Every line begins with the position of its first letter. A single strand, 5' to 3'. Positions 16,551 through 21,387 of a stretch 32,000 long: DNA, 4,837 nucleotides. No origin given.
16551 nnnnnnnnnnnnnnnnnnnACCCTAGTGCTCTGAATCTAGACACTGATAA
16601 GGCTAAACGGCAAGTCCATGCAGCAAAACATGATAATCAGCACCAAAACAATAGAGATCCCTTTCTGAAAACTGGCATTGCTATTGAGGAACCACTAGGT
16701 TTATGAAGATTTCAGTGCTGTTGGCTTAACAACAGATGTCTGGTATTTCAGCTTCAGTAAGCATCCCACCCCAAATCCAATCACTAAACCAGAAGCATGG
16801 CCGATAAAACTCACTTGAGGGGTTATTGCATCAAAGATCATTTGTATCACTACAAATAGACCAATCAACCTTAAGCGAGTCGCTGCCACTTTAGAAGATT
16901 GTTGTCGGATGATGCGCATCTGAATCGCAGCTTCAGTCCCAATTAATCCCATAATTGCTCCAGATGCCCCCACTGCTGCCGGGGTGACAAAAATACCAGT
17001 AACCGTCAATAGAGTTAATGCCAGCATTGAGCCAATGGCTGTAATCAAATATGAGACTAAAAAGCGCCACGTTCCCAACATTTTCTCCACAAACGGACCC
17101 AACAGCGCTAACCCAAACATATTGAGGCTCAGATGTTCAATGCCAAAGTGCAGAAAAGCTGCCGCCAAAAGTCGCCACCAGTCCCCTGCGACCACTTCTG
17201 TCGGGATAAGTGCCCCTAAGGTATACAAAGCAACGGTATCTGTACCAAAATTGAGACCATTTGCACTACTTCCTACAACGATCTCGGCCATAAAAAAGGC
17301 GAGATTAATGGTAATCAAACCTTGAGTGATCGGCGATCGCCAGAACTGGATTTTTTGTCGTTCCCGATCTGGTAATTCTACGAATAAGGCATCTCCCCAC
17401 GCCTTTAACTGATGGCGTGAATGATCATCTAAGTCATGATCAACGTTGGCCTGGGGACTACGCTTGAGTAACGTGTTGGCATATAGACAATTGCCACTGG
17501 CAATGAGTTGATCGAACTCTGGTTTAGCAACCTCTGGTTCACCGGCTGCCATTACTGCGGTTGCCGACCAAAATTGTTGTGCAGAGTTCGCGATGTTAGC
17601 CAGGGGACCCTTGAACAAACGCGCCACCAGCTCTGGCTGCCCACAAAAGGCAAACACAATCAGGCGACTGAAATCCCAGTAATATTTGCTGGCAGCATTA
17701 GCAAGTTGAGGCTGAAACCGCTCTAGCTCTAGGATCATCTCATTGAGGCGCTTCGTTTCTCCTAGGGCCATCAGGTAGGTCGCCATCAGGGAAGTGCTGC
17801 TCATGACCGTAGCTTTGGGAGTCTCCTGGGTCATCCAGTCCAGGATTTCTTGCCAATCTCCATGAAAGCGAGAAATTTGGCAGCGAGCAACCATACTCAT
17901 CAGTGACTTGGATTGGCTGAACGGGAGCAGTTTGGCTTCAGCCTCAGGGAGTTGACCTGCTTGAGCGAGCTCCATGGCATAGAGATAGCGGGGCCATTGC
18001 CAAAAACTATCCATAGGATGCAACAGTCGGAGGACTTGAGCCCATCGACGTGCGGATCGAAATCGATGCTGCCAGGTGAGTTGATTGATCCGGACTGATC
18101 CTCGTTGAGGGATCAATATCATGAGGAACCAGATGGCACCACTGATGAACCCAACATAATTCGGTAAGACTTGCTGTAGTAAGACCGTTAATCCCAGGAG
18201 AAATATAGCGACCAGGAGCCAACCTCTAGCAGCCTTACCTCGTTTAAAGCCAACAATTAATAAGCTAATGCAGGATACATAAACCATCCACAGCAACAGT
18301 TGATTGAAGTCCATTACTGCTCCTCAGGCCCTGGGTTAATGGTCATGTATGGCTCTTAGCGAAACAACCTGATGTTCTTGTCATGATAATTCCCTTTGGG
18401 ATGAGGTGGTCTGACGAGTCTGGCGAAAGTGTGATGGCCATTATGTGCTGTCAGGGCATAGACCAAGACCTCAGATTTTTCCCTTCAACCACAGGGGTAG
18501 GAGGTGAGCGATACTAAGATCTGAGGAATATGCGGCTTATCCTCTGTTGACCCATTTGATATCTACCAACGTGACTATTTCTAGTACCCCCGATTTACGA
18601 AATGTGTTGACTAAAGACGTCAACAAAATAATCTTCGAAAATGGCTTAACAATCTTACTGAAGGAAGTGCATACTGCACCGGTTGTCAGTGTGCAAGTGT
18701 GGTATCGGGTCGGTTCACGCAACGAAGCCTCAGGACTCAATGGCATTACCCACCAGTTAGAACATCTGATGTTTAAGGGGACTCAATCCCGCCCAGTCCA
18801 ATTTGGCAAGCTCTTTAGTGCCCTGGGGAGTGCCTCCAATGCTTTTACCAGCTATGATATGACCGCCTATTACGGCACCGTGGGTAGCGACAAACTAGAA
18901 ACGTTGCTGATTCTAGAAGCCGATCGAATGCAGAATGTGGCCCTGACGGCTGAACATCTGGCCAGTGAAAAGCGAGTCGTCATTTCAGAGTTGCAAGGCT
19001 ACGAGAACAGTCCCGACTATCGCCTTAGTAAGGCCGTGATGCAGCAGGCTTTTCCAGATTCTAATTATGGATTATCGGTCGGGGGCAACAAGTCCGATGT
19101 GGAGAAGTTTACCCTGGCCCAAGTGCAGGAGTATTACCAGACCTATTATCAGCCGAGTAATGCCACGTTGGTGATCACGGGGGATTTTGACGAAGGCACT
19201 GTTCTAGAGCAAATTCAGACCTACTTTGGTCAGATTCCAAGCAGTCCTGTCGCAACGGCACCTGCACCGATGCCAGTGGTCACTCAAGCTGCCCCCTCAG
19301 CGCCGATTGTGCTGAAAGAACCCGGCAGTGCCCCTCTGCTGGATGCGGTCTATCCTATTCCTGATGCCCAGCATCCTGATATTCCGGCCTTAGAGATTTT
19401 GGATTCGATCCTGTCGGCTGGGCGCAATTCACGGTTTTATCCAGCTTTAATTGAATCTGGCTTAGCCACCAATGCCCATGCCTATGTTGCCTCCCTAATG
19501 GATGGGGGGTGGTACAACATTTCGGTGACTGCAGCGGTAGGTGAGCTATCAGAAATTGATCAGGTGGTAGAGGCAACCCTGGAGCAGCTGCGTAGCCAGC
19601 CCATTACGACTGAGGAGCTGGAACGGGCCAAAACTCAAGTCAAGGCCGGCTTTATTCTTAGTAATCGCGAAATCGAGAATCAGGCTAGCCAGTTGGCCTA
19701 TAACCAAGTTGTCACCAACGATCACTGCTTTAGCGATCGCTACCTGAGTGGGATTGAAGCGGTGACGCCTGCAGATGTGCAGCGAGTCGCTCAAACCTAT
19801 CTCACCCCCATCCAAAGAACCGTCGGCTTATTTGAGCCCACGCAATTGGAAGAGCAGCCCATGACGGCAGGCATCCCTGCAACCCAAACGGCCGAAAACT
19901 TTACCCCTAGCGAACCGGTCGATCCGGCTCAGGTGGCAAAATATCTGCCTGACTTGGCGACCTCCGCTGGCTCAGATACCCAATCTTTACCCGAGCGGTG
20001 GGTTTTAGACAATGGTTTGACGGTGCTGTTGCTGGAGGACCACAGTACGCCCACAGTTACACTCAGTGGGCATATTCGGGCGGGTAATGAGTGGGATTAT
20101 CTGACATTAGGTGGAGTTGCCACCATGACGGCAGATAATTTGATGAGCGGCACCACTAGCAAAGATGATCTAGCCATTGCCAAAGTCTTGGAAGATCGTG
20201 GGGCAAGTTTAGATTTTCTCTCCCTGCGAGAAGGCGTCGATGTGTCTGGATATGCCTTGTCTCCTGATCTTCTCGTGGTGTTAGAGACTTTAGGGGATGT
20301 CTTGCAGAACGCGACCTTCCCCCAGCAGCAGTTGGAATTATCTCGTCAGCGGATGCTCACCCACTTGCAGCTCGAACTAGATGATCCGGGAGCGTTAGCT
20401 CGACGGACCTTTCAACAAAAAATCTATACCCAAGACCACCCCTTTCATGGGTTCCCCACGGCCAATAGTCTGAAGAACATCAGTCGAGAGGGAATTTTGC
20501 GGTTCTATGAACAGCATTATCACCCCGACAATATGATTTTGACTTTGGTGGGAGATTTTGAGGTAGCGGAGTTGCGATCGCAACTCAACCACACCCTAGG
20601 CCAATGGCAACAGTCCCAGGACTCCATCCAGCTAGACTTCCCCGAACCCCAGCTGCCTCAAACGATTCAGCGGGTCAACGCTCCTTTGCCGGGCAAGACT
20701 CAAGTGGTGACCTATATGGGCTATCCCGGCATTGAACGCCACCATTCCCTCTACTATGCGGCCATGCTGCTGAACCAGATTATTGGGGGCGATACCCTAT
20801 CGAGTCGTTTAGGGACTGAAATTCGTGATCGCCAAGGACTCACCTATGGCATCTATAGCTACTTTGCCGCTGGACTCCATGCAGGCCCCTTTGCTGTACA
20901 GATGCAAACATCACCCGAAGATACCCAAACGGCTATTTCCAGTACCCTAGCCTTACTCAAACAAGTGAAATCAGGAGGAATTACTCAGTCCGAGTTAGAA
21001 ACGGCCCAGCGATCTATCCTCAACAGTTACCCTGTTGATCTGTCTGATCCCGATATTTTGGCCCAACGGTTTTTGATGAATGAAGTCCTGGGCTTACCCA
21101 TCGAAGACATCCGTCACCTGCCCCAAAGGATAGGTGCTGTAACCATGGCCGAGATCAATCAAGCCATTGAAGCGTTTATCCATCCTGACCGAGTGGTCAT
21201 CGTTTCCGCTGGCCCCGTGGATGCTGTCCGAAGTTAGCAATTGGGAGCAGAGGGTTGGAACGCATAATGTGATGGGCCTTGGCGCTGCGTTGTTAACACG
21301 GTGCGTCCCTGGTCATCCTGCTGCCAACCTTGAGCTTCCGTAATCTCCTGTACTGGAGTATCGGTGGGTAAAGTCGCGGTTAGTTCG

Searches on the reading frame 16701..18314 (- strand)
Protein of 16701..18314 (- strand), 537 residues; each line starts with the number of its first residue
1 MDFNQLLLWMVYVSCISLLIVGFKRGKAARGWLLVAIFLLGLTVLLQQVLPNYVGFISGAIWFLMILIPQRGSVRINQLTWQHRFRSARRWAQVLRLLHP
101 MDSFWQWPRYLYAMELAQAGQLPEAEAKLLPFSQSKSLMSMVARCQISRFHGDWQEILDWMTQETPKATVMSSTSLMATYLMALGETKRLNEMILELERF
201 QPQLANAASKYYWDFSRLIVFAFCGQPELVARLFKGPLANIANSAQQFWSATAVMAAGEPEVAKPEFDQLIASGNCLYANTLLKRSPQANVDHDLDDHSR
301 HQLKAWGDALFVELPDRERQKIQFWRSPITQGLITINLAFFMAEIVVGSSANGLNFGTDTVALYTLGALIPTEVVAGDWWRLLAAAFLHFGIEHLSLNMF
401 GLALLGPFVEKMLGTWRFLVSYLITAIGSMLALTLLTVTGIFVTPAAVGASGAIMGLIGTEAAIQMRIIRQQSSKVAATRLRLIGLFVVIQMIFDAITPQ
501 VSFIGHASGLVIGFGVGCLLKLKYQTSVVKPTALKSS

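Call 12: search_protein_families(library=pfam, proteins=[window:16701-18314:-], max_evalue=0.001)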
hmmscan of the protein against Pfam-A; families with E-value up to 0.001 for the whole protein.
window:16701-18314:- (537 aa): 1 family
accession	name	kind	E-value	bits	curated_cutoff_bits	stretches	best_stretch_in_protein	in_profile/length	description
PF01694.28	Rhomboid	-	2.7e-25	89.7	22.6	1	377-520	2-140/143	Rhomboid domain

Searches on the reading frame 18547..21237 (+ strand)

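Call 12: search_protein_families(library=pfam, proteins=[window:18547-21237:+], max_evalue=0.001)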
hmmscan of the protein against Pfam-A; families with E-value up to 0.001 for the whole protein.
window:18547-21237:+ (896 aa): 2 families
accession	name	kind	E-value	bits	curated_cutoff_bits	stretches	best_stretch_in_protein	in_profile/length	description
PF05193.26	Peptidase_M16_C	-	4.5e-76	255.2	23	2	644-823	1-180/181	Peptidase M16 inactive domain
PF00675.25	Peptidase_M16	-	1.6e-33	116.1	22.3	2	36-178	2-145/149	Insulinase (Peptidase family M16)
